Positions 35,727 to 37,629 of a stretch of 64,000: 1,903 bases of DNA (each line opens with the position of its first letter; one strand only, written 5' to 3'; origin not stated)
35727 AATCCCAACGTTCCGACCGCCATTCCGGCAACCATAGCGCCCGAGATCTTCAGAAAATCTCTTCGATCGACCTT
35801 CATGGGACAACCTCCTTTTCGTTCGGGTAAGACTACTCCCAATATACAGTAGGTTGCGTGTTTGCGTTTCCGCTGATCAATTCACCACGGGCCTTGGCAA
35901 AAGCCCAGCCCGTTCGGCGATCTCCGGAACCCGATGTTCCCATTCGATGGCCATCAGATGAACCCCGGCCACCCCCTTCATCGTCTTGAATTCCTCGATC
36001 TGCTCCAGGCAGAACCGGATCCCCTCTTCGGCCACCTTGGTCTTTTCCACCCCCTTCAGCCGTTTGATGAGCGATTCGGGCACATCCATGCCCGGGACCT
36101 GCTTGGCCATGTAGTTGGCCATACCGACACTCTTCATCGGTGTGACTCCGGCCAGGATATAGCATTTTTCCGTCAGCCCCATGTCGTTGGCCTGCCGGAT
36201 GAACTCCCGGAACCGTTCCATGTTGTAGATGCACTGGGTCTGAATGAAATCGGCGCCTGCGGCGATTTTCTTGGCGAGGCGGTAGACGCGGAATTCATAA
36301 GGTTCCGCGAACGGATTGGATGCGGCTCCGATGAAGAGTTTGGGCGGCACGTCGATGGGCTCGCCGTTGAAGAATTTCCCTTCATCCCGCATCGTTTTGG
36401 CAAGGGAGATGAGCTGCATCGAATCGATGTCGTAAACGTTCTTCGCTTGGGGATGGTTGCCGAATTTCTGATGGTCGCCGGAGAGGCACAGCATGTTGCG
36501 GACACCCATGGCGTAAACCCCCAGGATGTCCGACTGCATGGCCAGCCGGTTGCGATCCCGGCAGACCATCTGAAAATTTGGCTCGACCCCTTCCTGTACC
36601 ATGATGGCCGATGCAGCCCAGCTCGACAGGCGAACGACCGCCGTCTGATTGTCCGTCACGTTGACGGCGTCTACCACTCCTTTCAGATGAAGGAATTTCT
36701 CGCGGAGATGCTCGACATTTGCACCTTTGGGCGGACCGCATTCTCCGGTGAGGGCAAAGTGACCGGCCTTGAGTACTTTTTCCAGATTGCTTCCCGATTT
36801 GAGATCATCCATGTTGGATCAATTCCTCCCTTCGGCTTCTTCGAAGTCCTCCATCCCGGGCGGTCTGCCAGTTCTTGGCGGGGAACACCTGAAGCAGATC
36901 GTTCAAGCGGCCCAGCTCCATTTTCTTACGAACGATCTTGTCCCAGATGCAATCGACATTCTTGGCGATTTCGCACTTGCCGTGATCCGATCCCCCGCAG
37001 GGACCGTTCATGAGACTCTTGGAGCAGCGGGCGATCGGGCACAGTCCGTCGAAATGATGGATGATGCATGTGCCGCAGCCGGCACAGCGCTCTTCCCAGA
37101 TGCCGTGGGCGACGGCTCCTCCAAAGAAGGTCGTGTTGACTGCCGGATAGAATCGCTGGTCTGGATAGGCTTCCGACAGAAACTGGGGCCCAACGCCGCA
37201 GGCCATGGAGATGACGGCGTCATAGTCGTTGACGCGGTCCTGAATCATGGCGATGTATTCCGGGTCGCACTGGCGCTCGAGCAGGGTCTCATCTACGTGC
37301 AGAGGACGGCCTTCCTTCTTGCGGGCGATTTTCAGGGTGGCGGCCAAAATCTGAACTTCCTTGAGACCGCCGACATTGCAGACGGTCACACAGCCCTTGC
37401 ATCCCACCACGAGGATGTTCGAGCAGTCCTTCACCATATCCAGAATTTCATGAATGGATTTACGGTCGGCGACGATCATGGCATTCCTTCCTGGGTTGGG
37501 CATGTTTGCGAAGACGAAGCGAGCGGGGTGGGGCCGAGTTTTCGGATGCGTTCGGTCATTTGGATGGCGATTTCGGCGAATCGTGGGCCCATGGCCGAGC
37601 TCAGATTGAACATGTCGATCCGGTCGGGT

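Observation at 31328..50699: About 19-kb co-directional redox mega-cluster: RelE-like / HdrD-like / three giant HdrA / two MvhD / MetV-MetF / Tat-FdhAB / a third MvhD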

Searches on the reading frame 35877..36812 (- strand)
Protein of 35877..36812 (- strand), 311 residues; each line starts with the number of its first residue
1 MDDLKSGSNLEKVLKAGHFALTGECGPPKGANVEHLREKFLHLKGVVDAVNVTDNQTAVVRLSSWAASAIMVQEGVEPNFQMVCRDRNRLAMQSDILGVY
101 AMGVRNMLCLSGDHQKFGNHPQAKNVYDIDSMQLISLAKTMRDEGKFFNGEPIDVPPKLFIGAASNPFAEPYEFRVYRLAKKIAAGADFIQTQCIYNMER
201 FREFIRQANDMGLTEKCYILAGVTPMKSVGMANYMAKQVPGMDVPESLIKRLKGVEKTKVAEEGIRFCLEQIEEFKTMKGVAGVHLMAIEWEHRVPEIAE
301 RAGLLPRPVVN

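Call 4: search_protein_families(library=pfam, proteins=[window:35877-36812:-])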
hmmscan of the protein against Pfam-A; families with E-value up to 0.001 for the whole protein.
window:35877-36812:- (311 aa): 1 family
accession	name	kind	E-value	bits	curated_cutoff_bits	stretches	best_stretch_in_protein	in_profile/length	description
PF02219.23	MTHFR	-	4.6e-41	141.5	24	1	10-303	2-287/287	Methylenetetrahydrofolate reductase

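Call 8: search_protein_families(library=ncbifam, proteins=[window:35877-36812:-], max_evalue=0.00001)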
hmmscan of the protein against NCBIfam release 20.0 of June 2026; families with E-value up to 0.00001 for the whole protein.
window:35877-36812:- (311 aa): 3 families
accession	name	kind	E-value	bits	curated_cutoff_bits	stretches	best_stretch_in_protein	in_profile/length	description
NF006396.0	PRK08645.1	equivalog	3.6e-64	216.9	453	1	5-288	309-587/611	bifunctional homocysteine S-methyltransferase/methylenetetrahydrofolate reductase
TIGR00676.1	fadh2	equivalog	2.5e-23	82.8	293.7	1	29-300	10-272/275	methylenetetrahydrofolate reductase [NAD(P)H]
TIGR00677.1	fadh2_euk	equivalog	5.2e-18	65.4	310.05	1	62-306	46-279/281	methylenetetrahydrofolate reductase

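Call 12: find_related_loci(query=window:35877-36812:-, collection=genome_contigs, flank=10000)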
Query window:35877-36812:- (311 aa) in genome_contigs; peptide patterns used: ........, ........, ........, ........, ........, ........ (x = any residue, [..] = any of these).
598 stretches matched a pattern (row limit reached: there are more); 593 encode a relative of the query (tblastn E <= 1e-3); the best 80 are kept; 80 distinct loci.
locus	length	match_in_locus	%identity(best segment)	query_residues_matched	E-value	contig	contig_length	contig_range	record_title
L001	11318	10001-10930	89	1-310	0e+0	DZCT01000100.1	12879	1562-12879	MAG TPA_asm: Desulfatirhabdium butyrativorans isolate SulCav_PC08_64_48_9 SulCav_PC08-64_3650_length_12879_cov_5.796241,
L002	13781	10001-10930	87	1-310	0e+0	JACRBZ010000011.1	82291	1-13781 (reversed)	MAG: Deltaproteobacteria bacterium isolate NC_groundwater_1633_Pr3_B-0.1um_51_17 SR-2_scaffold_141_533500, whole genome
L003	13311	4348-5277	87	1-310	0e+0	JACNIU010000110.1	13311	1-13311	MAG: Desulfobacterales bacterium isolate NIOZ-UU19 NIOZ-UU_NODE_5850_length_13311_cov_16.8922, whole genome shotgun sequ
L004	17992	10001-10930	84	1-310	0e+0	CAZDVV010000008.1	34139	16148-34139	MAG TPA_asm: uncultured Desulfobacteraceae bacterium isolate binchicken_co184_155 genome assembly, contig: NODE_1725_len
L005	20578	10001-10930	83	1-310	0e+0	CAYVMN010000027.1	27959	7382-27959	MAG TPA_asm: uncultured Desulfobacteraceae bacterium isolate SRP323688_co1_238 genome assembly, contig: NODE_2986_length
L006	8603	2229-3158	84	1-310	0e+0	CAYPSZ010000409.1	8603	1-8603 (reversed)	MAG TPA_asm: uncultured Desulfobacterales bacterium isolate SRP067234_co1_129 genome assembly, contig: k99_590354, whole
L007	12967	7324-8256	83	1-311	0e+0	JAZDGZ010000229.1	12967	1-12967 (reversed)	MAG: Pseudomonadota bacterium isolate MEGAHIT-group-0.292 k141_7578944, whole genome shotgun sequence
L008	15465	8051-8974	84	1-308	1e-180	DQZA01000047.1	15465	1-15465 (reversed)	MAG TPA_asm: Desulfobacteraceae bacterium isolate HyVt-17 Ga0136651_10001006, whole genome shotgun sequence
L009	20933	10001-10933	83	1-311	0e+0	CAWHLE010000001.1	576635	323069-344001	MAG: uncultured delta proteobacterium isolate MFD02416.bin.2.187 genome assembly, contig: contig_11526, whole genome sho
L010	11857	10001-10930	82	1-310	1e-180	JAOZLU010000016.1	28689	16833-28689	MAG: Desulfobacterales bacterium isolate GMC2_bin_2_sub GMC2_175_length_28689_cov_37.653524, whole genome shotgun sequen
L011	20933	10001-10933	83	1-311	3e-180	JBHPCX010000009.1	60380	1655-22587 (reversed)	Thermodesulfobacteriota bacterium isolate SAG AM-311-L20 NODE_9_length_60380_cov_26.600066, whole genome shotgun sequenc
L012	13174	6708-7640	81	1-311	3e-180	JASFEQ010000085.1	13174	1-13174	MAG: Desulfobacteraceae bacterium isolate D0606M12metaG_Bin_56 D0606M12metaG_FD_scaffold_1169_c1, whole genome shotgun s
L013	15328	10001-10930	82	1-310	2e-180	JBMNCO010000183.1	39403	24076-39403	MAG: Desulfatiglandales bacterium isolate Bins.026 NODE_2051, whole genome shotgun sequence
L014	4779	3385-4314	83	1-310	0e+0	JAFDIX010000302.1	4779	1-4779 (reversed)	MAG: Deltaproteobacteria bacterium isolate Meg22_24_Bin_103 Meg22_24_Bin_103_scaffold_50026, whole genome shotgun sequen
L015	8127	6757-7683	81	2-310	2e-179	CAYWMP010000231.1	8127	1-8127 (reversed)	MAG TPA_asm: uncultured Desulfobacteraceae bacterium isolate SRP167671_co1_137 genome assembly, contig: NODE_10527_lengt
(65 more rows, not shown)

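Call 21: search_solved_structures(query=window:35877-36812:-, max_evalue=0.00001)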
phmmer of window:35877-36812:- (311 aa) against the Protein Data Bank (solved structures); distinct sequences matched with E-value up to 0.00001: 5.
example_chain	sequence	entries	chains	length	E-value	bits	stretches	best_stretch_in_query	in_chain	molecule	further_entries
6fcx_A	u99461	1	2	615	9.3e-11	44.8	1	70-304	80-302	Methylenetetrahydrofolate reductase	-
8qa4_A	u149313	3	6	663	1.1e-10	44.6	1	70-304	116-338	Methylenetetrahydrofolate reductase (NADPH)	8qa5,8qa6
1v93_A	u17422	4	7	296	8.1e-09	38.4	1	42-306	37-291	5,10-Methylenetetrahydrofolate reductase | Methylenetetrahydrofolate reductase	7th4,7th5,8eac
3apt_A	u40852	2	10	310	9.5e-09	38.2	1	43-306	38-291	Methylenetetrahydrofolate reductase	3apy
6fnu_A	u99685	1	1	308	7.6e-08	35.3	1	78-300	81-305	Methylenetetrahydrofolate reductase 1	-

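Call 26: find_encoding_contigs(protein=window:35877-36812:-, flank=10000, max_places=6)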
Protein window:35877-36812:- (311 aa): 1 contig read that carries it; 1 place shown.
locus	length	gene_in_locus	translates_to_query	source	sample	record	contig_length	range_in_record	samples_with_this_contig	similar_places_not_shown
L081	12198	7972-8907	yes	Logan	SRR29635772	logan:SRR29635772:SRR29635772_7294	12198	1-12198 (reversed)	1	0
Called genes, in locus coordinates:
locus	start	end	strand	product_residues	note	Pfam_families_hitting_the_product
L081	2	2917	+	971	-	?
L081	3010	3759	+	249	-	PF02662:FlpD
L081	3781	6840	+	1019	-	PF12831:FAD_oxidored (weak), PF00037:Fer4 (weak), PF07992:Pyr_redox_2, PF00070:Pyr_redox (weak), PF07992:Pyr_redox_2, PF12831:FAD_oxidored, PF13450:NAD_binding_8 (weak), PF12838:Fer4_7 (weak), +14 more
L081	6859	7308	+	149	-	PF02662:FlpD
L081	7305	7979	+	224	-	PF12225:DUF5981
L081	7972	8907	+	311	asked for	PF02219:MTHFR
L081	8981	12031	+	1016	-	PF04879:Molybdop_Fe4S4, PF00384:Molybdopterin, PF01568:Molydop_binding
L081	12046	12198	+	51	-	?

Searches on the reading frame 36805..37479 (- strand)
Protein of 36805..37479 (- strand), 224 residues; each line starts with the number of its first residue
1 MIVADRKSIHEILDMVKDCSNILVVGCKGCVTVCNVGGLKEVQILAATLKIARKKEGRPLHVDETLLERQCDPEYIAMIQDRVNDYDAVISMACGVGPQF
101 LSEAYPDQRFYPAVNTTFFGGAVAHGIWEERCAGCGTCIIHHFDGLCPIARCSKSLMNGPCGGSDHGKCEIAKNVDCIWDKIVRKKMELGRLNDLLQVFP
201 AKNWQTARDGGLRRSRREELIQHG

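Call 4: search_protein_families(library=pfam, proteins=[window:36805-37479:-])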
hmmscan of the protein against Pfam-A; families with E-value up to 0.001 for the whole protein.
window:36805-37479:- (224 aa): 1 family
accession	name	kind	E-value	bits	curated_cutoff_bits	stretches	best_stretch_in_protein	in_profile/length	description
PF12225.13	DUF5981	-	4.4e-33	113.3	23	1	111-205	1-95/95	Methylene-tetrahydrofolate reductase C terminal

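Call 8: search_protein_families(library=ncbifam, proteins=[window:36805-37479:-], max_evalue=0.00001)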
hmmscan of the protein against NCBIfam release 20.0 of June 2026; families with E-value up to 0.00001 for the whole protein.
window:36805-37479:- (224 aa): 0 families
